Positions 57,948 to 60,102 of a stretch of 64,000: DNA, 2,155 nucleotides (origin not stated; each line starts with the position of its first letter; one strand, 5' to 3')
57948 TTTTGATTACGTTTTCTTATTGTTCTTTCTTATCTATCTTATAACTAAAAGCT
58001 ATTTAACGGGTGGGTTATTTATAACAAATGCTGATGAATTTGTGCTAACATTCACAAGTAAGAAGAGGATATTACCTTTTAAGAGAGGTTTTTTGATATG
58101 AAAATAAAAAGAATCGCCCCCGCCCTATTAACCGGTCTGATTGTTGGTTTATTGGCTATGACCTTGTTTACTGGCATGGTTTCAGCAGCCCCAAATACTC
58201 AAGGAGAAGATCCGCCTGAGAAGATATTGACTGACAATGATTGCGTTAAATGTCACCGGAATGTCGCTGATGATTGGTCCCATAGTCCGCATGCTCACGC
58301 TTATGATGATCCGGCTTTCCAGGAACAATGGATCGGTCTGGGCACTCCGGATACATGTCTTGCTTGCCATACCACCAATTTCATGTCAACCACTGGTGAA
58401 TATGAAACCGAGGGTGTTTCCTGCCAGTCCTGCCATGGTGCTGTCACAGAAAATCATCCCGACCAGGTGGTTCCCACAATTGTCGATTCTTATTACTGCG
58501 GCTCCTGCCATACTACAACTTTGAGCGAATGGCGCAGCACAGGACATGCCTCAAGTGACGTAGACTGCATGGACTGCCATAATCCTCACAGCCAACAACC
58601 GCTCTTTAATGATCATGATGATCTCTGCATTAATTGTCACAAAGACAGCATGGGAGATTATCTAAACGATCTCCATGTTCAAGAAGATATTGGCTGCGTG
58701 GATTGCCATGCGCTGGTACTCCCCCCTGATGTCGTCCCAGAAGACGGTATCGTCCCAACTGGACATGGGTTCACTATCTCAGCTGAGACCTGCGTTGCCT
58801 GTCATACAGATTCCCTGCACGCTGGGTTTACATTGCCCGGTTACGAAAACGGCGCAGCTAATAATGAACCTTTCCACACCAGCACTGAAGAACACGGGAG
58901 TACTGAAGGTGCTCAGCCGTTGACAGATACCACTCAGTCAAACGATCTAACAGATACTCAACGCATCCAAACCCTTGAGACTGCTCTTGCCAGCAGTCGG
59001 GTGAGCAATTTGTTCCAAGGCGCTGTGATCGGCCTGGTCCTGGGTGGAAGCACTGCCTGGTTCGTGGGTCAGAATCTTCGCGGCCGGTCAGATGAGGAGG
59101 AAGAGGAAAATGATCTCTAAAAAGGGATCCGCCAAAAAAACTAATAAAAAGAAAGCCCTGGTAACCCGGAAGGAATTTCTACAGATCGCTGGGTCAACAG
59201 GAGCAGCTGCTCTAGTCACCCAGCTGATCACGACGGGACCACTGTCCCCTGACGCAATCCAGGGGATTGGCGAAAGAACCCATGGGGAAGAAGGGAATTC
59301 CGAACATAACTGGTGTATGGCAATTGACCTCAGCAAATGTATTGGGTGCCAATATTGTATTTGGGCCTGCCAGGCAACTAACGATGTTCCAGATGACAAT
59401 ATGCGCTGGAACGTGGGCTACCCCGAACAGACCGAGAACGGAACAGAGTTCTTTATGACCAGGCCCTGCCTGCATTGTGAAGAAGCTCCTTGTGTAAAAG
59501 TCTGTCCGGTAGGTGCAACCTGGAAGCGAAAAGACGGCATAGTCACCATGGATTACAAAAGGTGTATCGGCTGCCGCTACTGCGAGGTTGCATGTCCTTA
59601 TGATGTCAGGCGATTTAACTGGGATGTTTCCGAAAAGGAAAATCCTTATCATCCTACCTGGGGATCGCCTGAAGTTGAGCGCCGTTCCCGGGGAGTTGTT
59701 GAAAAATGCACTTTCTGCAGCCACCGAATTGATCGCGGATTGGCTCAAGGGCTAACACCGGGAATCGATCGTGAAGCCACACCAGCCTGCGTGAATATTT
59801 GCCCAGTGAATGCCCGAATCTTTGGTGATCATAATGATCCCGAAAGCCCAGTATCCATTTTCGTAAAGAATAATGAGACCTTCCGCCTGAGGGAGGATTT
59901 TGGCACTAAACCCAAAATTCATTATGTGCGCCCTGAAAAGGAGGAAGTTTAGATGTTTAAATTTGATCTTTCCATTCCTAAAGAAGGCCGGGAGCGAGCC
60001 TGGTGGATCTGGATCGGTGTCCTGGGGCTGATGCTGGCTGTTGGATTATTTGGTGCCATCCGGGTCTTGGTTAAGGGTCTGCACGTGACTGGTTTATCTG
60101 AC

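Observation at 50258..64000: Island-level observation: 14 kb with four regulators and three redox modules devoted to sulfur-type electron transfer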

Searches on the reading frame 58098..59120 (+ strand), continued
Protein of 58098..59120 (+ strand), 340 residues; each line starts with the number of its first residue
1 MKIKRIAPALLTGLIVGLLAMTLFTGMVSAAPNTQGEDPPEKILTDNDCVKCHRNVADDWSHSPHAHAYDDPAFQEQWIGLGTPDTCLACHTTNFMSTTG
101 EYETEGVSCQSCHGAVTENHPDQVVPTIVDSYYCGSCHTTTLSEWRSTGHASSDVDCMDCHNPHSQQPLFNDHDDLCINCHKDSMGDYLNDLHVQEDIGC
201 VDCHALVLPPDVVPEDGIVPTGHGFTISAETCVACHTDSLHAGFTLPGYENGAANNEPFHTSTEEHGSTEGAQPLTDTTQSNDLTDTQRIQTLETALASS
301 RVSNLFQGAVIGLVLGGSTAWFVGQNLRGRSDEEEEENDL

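Call 47: search_protein_families(library=ncbifam, proteins=[L059:15712-17889:+, L059:17898-18638:+, L059:18635-19453:+, L059:13678-14592:+, L014:6443-8227:-, L014:8282-9448:-, L014:3141-3515:+, L014:3553-3801:+, L014:3835-4842:+], max_evalue=0.00001)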
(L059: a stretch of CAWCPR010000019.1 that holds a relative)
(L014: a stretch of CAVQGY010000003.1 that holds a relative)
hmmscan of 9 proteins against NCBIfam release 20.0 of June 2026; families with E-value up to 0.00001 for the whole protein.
L059:15712-17889:+ (725 aa): 26 families (the best 25 are shown)
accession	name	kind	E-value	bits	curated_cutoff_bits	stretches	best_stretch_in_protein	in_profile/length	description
NF012032.0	PRK15488.1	equivalog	3.3e-181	604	694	2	5-554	2-563/759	thiosulfate reductase PhsA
TIGR02166.1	dmsA_ynfE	subfamily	5.7e-81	272.7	777.7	2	6-363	1-393/794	DMSO/selenate family reductase complex A subunit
TIGR01591.1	Fdh-alpha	equivalog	1.5e-79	267.9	666.25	1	52-678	1-640/672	formate dehydrogenase subunit alpha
NF047855.1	AssmNtatRedNasC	equivalog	1.1e-60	205.7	1100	2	50-326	21-302/708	assimilatory nitrate reductase catalytic subunit NasC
TIGR03479.1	DMSO_red_II_alp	subfamily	2.4e-57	194.7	984.75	3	78-287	94-307/913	molybdopterin-dependent oxidoreductase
NF041885.1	selenate_YnfE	exception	3.2e-54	184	1675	2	6-364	3-401/805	selenate/tellurate reductase subunit YnfE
NF041884.1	selenate_YnfF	exception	1.1e-50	172.4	1650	1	6-363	1-393/798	selenate/tellurate reductase subunit YnfF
NF041783.2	mnquin_red_QrcB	equivalog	2.9e-50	171.2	440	2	49-362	52-360/695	menaquinone reductase molybdopterin-binding-like subunit QrcB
NF041714.1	arsenate_red_ArrA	equivalog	3.8e-50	170.9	1600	2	5-294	2-303/848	arsenate respiratory reductase molybdopterin-containing subunit ArrA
NF011566.1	PRK14990.1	exception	5.6e-48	163.6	1600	1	4-364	12-414/814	dimethylsulfoxide reductase subunit A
TIGR00509.1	bisC_fam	subfamily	3.3e-46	157.9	1017.55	2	114-325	65-303/772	molybdopterin guanine dinucleotide-containing S/N-oxide reductase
TIGR01553.1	formate-DH-alph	equivalog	2.1e-40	138.4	814.2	1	6-289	2-306/1009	formate dehydrogenase-N subunit alpha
NF010055.0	PRK13532.1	equivalog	4.7e-34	117.7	904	1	5-287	2-291/830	nitrate reductase catalytic subunit NapA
TIGR01706.1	NAPA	equivalog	8.2e-34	117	930.55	1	6-288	2-292/830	periplasmic nitrate reductase subunit alpha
NF041323.1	Nitr_red_NasA_Halo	equivalog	1.4e-33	116.3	1000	2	57-326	3-273/673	assimilatory nitrate reductase NasA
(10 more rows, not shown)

L059:17898-18638:+ (246 aa): 24 families
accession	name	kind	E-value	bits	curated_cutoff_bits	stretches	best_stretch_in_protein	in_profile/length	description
NF011569.0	PRK14993.1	equivalog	1e-53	182.3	416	1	3-189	40-224/244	tetrathionate reductase subunit TtrB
TIGR03149.1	cyt_nit_nrfC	equivalog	1.6e-48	165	377.6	1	3-188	35-217/225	cytochrome c nitrite reductase Fe-S protein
NF045797.1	DsrO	equivalog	1.9e-47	161.7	200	1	3-187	40-234/235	sulfate reduction electron transfer complex DsrMKJOP subunit DsrO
NF041715.1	arsenate_red_ArrB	equivalog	2.7e-40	138.3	450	2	6-109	2-103/233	arsenate respiratory reductase iron-sulfur subunit ArrB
TIGR03478.1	DMSO_red_II_bet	subfamily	1.5e-35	122.7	480.7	1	35-188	105-254/321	DMSO reductase family type II enzyme, iron-sulfur subunit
TIGR02951.1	DMSO_dmsB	equivalog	9.2e-34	116.8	214.1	1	7-152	2-154/161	DMSO/selenate family reductase complex B subunit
NF042979.1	EthbenzDh_ebdB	equivalog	7.1e-31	107.3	740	1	40-188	132-276/354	ethylbenzene dehydrogenase subunit beta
TIGR01582.1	FDH-beta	equivalog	4.5e-30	104.7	334.7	1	58-228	89-267/283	formate dehydrogenase subunit beta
NF041782.1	mnquin_red_QrcC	equivalog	5.9e-29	101.4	400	1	7-112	1-118/239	menaquinone reductase iron-sulfur cluster-binding subunit QrcC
TIGR01660.1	narH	equivalog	1.4e-24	86.4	524.05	1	45-161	166-282/492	nitrate reductase subunit beta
NF008134.0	PRK10882.1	equivalog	3.8e-24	85.3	263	1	8-163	40-220/329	hydrogenase 2 operon protein HybA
NF038355.1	FDH3_beta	equivalog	3.8e-23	82.4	240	1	6-126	2-122/180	formate dehydrogenase FDH3 subunit beta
NF045715.1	sulf_resp_HmcB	equivalog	3.6e-20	72.3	420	1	7-152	37-199/307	sulfate respiration complex iron-sulfur protein HmcB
NF045766.1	PhenlGlyoxDHPadI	equivalog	2.2e-13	49.8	700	1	10-145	8-132/443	NADH-dependent phenylglyoxylate dehydrogenase subunit beta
NF007658.0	PRK10330.1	equivalog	1.2e-12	47.7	260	1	10-111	6-105/181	electron transport protein HydN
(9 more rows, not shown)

L059:18635-19453:+ (272 aa): 3 families
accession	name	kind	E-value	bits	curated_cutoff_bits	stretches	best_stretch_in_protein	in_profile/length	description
TIGR01583.1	formate-DH-gamm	equivalog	8.3e-24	84.7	115.85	1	22-238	4-202/204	formate dehydrogenase subunit gamma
NF007558.0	PRK10179.1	equivalog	4.2e-13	49.5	339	1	17-243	4-210/217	formate dehydrogenase-N subunit gamma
NF007924.0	PRK10639.1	equivalog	5.8e-11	42.5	341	1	64-240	42-205/211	formate dehydrogenase cytochrome b556 subunit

L059:13678-14592:+ (304 aa): 0 families

L014:6443-8227:- (594 aa): 18 families
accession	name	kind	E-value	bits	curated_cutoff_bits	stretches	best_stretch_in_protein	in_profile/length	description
NF006444.0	PRK08762.1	equivalog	1.3e-54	185.3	449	4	91-178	28-115/387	molybdopterin-synthase adenylyltransferase MoeB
NF041203.1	rhodanese_LYCAU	equivalog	2.6e-40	137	115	4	486-589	25-124/126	rhodanese-related (seleno)protein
NF045521.1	rhoda_near_glyco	subfamily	6.2e-36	123.4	145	3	496-590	29-117/144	rhodanese homology domain-containing protein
NF005902.0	PRK07878.1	equivalog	7.2e-30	104.1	647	3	485-583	290-383/392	adenylyltransferase/sulfurtransferase MoeZ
NF001195.0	PRK00162.1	equivalog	9.9e-28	96.6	102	1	89-173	17-99/108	thiosulfate sulfurtransferase GlpE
NF001133.1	PRK00142.1-1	equivalog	1.1e-25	90.6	170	1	218-310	109-201/229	oxygen-dependent tRNA uridine(34) hydroxylase TrhO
NF033833.0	rhodan_ChrE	equivalog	2.9e-22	78.7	120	0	217-320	5-105/108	rhodanese family chromate resistance protein ChrE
NF007627.0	PRK10287.1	equivalog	1.1e-21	77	102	0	94-161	22-89/104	thiosulfate sulfurtransferase PspE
TIGR02981.1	phageshock_pspE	exception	3.2e-19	69.1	126.3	0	94-161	20-87/101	thiosulfate sulfurtransferase PspE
NF045694.1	seleno_TsoB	exception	4.7e-19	67.9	805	0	62-186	30-165/572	rhodanese/DsbD fusion-like selenoprotein TsoB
TIGR04271.1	ThiI_C_thiazole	equivalog_domain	1.3e-14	54.1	70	0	497-572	25-97/101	thiazole biosynthesis protein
TIGR03865.1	PQQ_CXXCW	subfamily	7.2e-12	45.5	128.05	0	539-590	112-164/167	PQQ-dependent catabolism-associated CXXCW motif protein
NF004111.0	PRK05600.1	equivalog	1.5e-11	44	437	0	488-570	276-359/371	ThiF family adenylyltransferase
NF005646.0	PRK07411.1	equivalog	4.8e-11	42.4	633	0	495-583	296-381/390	molybdopterin-synthase adenylyltransferase MoeB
NF008557.0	PRK11493.1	equivalog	2e-10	40.2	250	0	289-366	103-176/281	3-mercaptopyruvate sulfurtransferase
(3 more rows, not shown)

L014:8282-9448:- (388 aa): 0 families

L014:3141-3515:+ (124 aa): 0 families

L014:3553-3801:+ (82 aa): 3 families
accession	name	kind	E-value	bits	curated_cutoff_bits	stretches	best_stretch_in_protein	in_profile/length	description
NF008242.0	PRK11018.1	equivalog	2.3e-20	72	79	1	2-77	3-77/78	sulfurtransferase-like selenium metabolism protein YedF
NF001423.0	PRK00299.1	equivalog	7.8e-10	38.4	78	1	4-76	6-77/82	sulfurtransferase TusA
NF041048.1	TusA_like_YeeD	exception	3.6e-06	26.6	147.5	1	9-66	3-60/72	thiosulfate utilization sulfurtransferase TsuB/YeeD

L014:3835-4842:+ (335 aa): 4 families
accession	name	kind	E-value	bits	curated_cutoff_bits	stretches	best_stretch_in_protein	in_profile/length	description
NF052577.1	ThSTportTsuASprch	equivalog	5.6e-99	331.6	400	1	4-327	2-328/330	thiosulfate transporter TsuA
NF041049.1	thio_trans_TsuA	exception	2.5e-53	181.4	645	1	2-334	2-343/348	thiosulfate utilization transporter TsuA/YeeE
NF033796.1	selen_YedE_FdhT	exception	2e-33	116.1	350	2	5-122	217-332/387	selenium metabolism membrane protein YedE/FdhT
TIGR04112.1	seleno_YedE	equivalog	1.5e-12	47.3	200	1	3-132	184-310/337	YedE family putative selenium transporter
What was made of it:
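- On YeeE/TsuA thiosulfate transporter: The relatives' unsplit copy scores 331 against 400 (call 47).
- The relatives' TusA scores 72 bits against a cut-off of 79 on the YedF model (call 47). The rhodanese_LYCAU (seleno)protein model hits the relatives' 4x-rhodanese at 137 bits, above its cut-off of 115 (call 47).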

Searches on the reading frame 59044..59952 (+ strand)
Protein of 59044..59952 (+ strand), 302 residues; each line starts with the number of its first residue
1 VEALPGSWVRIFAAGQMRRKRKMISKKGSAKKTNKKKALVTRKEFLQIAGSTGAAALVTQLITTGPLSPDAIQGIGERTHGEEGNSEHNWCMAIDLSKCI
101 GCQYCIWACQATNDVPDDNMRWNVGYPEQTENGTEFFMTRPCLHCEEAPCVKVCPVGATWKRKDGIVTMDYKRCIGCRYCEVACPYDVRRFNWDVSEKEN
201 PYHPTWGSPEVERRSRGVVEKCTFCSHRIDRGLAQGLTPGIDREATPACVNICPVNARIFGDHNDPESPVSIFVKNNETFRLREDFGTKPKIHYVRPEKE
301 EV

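Call 8: search_protein_families(library=pfam, proteins=[window:59044-59952:+], max_evalue=0.01)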
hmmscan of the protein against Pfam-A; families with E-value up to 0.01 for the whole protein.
window:59044-59952:+ (302 aa): 12 families
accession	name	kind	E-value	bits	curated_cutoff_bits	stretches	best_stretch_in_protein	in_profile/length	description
PF13247.11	Fer4_11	-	9.8e-16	58.2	26.2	1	136-196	4-66/100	4Fe-4S dicluster domain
PF12838.12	Fer4_7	-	1.1e-14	55.1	27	2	173-257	1-52/52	4Fe-4S dicluster domain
PF13187.11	Fer4_9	-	8.3e-13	48.6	27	2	98-158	1-51/52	4Fe-4S dicluster domain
PF00037.32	Fer4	-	1.6e-12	47.1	21.1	2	168-188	2-22/24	4Fe-4S binding domain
PF12837.12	Fer4_6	-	4e-11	42.7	25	1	166-188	1-23/24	4Fe-4S binding domain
PF13237.11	Fer4_10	-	1e-09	38.6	25.5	3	139-185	6-53/53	4Fe-4S dicluster domain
PF12797.12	Fer4_2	-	4.7e-09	36.1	24.5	2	166-186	2-22/22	4Fe-4S binding domain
PF13183.11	Fer4_8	-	1.2e-06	29.4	27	1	172-225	3-57/68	4Fe-4S dicluster domain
PF12798.12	Fer4_3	-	2.3e-06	28.4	27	0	174-187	1-14/15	4Fe-4S binding domain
PF14697.11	Fer4_21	-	2.3e-06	28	35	2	141-186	7-53/59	4Fe-4S dicluster domain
PF13534.11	Fer4_17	-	3.1e-05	24.9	22.2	1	169-188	41-60/61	4Fe-4S dicluster domain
PF25160.1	LdpA_Fe-S-bd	-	0.00027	21.1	27.6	1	148-187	7-41/49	LdpA Fe-S cluster-binding domain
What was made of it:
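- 59110..59952 (+): NrfC/DsrO/QrcC-type periplasmic 4x[4Fe-4S] subunit with a Tat-like TRKEFL leader. PF13247 (call 8).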

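Call 31: search_protein_families(library=ncbifam, proteins=[window:59110-59952:+], max_evalue=0.001)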
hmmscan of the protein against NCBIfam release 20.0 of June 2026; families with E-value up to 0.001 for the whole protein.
window:59110-59952:+ (280 aa): 39 families (the best 25 are shown)
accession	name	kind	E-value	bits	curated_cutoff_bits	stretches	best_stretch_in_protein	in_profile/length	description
NF045797.1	DsrO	equivalog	2.9e-61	206.9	200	1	19-273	4-234/235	sulfate reduction electron transfer complex DsrMKJOP subunit DsrO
NF041782.1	mnquin_red_QrcC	equivalog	3.5e-50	170.9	400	1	68-274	1-226/239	menaquinone reductase iron-sulfur cluster-binding subunit QrcC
NF011569.0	PRK14993.1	equivalog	5.7e-46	156.9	416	2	57-172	33-152/244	tetrathionate reductase subunit TtrB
NF041715.1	arsenate_red_ArrB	equivalog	3e-42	144.7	450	2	69-175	4-112/233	arsenate respiratory reductase iron-sulfur subunit ArrB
TIGR03149.1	cyt_nit_nrfC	equivalog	2e-41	141.8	377.6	2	31-170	12-145/225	cytochrome c nitrite reductase Fe-S protein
NF008134.0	PRK10882.1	equivalog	2.2e-31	109.1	263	3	106-173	100-167/329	hydrogenase 2 operon protein HybA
TIGR03478.1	DMSO_red_II_bet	subfamily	1.2e-26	93.4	480.7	2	110-275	121-255/321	DMSO reductase family type II enzyme, iron-sulfur subunit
TIGR02951.1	DMSO_dmsB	equivalog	1.5e-25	90.1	214.1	1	72-172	6-117/161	DMSO/selenate family reductase complex B subunit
NF038355.1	FDH3_beta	equivalog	2.2e-25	89.7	240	1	71-242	6-165/180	formate dehydrogenase FDH3 subunit beta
NF045715.1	sulf_resp_HmcB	equivalog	1.1e-24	87.1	420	1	109-243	96-200/307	sulfate respiration complex iron-sulfur protein HmcB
NF042979.1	EthbenzDh_ebdB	equivalog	8.5e-24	84.1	740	2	110-171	143-205/354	ethylbenzene dehydrogenase subunit beta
TIGR01582.1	FDH-beta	equivalog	9e-19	67.6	334.7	1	108-243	80-184/283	formate dehydrogenase subunit beta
NF007658.0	PRK10330.1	equivalog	3.5e-18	65.7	260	1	70-243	5-159/181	electron transport protein HydN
NF007382.0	PRK09898.1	equivalog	8.4e-15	54.9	213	1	114-170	117-174/208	ferredoxin-like protein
NF009408.0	PRK12769.1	equivalog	1.8e-13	49.6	1003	1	72-235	7-141/659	formate-dependent uric acid utilization protein AegA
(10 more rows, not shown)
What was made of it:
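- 59110..59952 (+): NF045797 DsrO 206.9 bits (cut-off 200); QrcC 171 bits (call 31).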
